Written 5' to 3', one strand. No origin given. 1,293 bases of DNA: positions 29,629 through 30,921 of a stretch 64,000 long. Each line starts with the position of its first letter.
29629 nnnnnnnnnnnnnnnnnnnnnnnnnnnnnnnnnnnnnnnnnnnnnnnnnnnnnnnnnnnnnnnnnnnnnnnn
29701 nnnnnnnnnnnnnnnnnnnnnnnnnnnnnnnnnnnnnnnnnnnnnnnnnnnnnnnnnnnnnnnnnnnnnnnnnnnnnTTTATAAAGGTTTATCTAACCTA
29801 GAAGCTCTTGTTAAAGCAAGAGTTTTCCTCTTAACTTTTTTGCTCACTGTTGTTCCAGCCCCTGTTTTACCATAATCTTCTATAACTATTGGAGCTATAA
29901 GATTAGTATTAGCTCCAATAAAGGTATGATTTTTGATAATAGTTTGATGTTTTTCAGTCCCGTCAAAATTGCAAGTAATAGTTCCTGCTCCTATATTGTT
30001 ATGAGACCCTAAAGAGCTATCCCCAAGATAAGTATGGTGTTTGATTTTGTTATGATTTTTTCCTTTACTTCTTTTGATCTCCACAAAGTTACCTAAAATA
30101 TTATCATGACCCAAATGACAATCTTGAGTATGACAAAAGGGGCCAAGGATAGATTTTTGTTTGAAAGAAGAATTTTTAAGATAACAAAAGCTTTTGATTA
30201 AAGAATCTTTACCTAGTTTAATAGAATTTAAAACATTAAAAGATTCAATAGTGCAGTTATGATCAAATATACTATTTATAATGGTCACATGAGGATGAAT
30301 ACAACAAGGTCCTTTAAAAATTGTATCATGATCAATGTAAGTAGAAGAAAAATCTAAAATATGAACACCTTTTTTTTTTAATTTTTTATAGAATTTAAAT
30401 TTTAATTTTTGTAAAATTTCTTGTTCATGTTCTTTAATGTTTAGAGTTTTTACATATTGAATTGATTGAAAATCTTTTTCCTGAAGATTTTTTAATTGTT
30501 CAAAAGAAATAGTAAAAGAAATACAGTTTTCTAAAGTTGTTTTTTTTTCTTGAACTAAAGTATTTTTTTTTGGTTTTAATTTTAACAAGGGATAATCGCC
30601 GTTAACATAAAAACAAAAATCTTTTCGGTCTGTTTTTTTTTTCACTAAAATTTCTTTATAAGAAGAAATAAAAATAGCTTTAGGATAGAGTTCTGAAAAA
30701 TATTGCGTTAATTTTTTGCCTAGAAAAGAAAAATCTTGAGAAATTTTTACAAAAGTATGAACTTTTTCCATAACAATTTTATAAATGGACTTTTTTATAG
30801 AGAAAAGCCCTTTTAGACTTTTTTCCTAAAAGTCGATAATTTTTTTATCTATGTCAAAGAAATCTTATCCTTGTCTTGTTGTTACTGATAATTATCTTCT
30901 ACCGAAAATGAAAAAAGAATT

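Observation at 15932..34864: Pattern: four frame breaks in 64 kb, all exactly at A/T homopolymers of 7-10 nt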

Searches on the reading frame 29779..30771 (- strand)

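Call 42: search_protein_families(library=pfam, proteins=[window:29779-30771:-], max_evalue=0.0001)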
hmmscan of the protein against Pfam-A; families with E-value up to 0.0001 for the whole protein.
window:29779-30771:- (330 aa): 2 families
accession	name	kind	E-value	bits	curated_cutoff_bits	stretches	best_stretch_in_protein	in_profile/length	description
PF00132.30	Hexapep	-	8.1e-15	54.2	27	0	277-310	2-35/36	Bacterial transferase hexapeptide (six repeats)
PF25084.1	LbH_EIF2B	-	4.8e-05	23.8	54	0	143-228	15-101/105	EIF2B subunit epsilon LbH domain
